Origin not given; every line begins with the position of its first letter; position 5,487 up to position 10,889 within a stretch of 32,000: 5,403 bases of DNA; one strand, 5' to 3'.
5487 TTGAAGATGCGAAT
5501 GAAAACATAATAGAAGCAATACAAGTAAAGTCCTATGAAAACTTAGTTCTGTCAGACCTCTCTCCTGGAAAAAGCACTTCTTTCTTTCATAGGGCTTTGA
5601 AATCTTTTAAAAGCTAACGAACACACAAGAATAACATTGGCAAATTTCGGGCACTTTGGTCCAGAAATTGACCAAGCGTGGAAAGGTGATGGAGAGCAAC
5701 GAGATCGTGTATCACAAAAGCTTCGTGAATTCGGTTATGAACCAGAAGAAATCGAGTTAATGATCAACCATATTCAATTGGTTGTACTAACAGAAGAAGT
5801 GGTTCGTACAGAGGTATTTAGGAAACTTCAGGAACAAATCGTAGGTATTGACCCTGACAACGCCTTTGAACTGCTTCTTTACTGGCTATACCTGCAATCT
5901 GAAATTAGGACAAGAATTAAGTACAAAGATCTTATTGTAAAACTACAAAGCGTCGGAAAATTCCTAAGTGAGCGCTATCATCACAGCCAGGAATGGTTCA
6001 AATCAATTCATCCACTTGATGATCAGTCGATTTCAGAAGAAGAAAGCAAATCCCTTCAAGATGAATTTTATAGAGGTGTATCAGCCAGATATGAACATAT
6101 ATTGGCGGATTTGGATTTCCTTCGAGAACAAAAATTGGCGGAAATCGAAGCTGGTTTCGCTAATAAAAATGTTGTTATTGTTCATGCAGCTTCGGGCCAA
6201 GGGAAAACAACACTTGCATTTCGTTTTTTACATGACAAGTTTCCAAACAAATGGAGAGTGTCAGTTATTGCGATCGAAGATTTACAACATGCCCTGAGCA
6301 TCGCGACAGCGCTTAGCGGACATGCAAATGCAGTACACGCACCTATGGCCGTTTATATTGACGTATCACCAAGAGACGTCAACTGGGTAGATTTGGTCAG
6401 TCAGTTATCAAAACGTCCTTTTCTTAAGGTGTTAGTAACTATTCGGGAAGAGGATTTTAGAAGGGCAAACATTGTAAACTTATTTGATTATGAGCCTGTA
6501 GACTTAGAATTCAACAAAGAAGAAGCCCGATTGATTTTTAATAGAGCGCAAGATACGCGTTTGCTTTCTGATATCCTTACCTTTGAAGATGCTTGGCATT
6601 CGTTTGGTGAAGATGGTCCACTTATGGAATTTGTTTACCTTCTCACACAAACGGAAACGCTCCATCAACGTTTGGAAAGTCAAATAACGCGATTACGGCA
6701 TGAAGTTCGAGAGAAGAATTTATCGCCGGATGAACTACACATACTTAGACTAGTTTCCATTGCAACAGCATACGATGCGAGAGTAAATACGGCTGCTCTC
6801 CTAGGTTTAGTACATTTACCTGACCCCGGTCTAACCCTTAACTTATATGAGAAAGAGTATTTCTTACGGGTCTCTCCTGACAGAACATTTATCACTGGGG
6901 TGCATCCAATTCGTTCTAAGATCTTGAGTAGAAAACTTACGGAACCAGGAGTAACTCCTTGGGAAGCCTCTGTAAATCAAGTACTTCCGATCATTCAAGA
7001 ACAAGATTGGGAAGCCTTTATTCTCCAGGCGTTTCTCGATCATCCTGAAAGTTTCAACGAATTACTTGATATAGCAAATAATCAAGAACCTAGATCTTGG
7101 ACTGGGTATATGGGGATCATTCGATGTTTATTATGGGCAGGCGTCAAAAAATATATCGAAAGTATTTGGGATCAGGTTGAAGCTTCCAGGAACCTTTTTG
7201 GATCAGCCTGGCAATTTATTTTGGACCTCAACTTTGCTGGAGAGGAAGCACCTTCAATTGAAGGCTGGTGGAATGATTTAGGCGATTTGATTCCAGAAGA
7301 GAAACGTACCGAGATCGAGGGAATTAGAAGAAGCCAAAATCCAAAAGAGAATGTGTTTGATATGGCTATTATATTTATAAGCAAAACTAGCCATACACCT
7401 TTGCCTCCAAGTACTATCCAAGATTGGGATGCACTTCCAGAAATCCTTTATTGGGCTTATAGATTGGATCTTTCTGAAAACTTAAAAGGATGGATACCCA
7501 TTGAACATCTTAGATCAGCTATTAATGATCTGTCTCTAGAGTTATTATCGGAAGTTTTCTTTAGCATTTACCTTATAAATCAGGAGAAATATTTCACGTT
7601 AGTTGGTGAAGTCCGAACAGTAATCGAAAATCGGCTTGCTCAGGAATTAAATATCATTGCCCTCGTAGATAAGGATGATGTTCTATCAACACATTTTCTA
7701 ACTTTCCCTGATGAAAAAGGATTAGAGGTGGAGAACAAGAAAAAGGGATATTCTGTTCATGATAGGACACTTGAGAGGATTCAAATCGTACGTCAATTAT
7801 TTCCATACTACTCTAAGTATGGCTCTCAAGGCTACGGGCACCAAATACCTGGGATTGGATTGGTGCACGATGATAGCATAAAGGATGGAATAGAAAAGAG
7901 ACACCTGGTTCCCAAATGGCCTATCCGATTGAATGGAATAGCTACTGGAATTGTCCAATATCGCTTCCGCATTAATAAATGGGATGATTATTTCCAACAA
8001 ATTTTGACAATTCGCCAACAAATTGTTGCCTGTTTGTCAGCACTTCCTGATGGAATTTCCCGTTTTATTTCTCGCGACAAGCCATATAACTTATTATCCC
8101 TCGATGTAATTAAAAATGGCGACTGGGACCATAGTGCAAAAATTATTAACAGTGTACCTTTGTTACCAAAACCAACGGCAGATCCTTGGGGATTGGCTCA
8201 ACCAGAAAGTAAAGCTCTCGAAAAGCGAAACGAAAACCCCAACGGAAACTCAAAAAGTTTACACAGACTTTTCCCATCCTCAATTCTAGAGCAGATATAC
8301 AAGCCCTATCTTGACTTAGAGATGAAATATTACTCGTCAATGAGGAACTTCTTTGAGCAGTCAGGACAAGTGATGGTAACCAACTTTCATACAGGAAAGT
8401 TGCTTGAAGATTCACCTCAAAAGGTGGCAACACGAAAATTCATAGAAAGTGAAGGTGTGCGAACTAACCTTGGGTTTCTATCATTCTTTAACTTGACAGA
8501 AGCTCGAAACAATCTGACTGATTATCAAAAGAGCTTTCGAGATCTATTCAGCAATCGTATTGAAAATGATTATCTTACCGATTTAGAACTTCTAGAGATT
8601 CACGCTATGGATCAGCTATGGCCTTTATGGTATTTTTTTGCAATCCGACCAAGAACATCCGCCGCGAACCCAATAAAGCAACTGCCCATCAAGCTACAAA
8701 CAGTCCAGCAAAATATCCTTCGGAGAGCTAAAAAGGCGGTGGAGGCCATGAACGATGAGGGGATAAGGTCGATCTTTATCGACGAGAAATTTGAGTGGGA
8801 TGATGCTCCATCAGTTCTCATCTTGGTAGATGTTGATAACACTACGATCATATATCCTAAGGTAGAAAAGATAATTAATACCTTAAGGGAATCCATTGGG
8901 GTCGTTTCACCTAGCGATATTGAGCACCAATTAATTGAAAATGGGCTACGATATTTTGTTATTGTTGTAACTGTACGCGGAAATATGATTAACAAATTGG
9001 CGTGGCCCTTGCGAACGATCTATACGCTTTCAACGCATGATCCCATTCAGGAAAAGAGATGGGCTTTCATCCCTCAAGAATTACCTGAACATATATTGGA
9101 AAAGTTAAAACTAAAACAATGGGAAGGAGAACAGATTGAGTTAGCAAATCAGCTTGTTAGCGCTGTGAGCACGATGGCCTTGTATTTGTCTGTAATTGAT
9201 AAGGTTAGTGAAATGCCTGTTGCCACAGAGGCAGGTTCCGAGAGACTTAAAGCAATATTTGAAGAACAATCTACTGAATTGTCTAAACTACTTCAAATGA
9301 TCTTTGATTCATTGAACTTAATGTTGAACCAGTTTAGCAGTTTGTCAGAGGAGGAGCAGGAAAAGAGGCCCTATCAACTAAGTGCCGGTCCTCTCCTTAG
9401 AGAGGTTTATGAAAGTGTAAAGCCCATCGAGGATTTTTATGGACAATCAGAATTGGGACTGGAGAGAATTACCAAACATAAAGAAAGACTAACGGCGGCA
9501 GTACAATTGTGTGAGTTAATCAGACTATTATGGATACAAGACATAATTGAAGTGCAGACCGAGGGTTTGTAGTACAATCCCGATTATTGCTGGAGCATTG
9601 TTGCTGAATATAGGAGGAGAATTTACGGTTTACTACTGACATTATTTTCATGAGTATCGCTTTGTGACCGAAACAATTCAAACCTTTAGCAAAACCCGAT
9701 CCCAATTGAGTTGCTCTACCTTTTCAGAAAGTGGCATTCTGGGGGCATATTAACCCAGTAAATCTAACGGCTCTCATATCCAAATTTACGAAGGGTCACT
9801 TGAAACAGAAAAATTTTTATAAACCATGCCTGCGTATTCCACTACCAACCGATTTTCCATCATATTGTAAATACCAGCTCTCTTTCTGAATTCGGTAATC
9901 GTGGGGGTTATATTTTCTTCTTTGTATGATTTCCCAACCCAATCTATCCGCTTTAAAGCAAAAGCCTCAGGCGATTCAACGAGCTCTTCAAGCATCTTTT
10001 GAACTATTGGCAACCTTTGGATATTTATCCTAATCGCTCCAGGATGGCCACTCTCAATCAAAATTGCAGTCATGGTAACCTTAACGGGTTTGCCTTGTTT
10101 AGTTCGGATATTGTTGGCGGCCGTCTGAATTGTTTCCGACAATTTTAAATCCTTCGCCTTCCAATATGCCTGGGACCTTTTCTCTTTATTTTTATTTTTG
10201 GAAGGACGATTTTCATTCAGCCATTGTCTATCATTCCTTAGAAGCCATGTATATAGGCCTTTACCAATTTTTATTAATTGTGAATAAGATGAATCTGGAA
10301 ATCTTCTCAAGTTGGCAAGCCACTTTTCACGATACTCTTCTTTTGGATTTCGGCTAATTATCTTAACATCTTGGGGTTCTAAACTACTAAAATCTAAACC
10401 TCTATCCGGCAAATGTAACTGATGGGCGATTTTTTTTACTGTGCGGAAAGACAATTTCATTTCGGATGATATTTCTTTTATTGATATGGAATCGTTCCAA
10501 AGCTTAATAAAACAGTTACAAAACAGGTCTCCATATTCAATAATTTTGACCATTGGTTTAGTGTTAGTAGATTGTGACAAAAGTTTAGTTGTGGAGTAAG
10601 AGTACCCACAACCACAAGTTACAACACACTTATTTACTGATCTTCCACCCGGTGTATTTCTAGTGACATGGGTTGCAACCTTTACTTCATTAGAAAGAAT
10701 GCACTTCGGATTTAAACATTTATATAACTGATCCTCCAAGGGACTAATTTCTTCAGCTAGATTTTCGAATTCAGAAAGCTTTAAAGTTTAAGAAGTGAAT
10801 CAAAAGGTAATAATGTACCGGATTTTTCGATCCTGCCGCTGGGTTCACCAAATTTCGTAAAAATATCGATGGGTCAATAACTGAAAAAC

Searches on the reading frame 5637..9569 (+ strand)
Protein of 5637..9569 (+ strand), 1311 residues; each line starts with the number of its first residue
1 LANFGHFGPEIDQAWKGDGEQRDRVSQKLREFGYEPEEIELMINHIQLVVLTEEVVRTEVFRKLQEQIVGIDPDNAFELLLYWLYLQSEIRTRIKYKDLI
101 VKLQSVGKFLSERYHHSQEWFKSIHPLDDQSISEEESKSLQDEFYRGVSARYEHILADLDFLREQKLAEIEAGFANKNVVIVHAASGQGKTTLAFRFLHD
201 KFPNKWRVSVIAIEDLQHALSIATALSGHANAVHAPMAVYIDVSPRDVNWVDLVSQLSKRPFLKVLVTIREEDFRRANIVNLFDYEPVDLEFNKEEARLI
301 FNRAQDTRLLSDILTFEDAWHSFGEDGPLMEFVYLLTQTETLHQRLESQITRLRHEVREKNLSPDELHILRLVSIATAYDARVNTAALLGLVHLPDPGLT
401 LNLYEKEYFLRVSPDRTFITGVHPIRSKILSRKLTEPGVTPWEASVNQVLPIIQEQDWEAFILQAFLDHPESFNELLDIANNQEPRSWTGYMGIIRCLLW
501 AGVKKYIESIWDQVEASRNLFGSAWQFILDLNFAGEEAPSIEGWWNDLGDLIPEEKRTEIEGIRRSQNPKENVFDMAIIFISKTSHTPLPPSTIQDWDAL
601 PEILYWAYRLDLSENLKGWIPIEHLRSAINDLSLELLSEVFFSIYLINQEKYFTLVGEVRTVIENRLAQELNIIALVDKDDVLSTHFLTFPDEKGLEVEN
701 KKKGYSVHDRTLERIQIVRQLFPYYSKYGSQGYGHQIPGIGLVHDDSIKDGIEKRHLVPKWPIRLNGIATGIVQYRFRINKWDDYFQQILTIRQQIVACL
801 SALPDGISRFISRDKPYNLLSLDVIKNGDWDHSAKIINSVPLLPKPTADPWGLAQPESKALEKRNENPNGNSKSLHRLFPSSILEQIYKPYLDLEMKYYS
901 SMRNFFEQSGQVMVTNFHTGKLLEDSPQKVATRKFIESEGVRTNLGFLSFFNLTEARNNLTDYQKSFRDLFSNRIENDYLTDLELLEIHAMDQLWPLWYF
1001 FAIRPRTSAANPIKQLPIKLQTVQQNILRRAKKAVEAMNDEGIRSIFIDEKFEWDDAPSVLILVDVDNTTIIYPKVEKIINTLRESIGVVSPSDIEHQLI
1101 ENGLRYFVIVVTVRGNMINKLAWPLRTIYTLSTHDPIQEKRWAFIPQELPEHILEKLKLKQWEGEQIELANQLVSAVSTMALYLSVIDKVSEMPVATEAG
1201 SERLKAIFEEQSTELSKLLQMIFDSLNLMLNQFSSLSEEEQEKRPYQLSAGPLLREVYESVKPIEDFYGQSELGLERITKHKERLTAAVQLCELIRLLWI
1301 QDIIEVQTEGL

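Call 36: search_protein_families(library=pfam, proteins=[window:5637-9569:+], max_evalue=0.001)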
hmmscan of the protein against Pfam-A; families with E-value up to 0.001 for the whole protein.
window:5637-9569:+ (1311 aa): 2 families
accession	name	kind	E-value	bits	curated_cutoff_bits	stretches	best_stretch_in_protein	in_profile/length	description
PF25199.1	nSTAND_NTPase5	-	6.8e-05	23.2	34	1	143-277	2-140/145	Novel STAND NTPase 5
PF20720.3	nSTAND3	-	0.00068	19.8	27.2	0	172-221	12-59/155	Novel STAND NTPase 3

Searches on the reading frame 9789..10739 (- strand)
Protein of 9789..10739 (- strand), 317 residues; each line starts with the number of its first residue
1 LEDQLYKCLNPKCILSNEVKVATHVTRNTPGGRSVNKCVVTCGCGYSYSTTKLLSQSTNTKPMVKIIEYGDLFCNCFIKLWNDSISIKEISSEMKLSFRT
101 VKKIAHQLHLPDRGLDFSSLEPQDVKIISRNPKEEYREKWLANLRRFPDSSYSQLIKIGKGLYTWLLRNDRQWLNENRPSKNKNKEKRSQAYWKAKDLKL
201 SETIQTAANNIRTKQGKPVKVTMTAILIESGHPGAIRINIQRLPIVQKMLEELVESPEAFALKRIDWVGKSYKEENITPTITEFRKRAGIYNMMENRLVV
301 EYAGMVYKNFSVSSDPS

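Call 36: search_protein_families(library=pfam, proteins=[window:9789-10739:-], max_evalue=0.001)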
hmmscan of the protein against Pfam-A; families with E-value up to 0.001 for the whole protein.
window:9789-10739:- (317 aa): 1 family
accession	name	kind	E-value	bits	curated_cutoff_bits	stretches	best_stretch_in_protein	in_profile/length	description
PF15978.11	TnsD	-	3e-38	132.2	32.4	1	4-250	119-355/355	Tn7-like transposition protein D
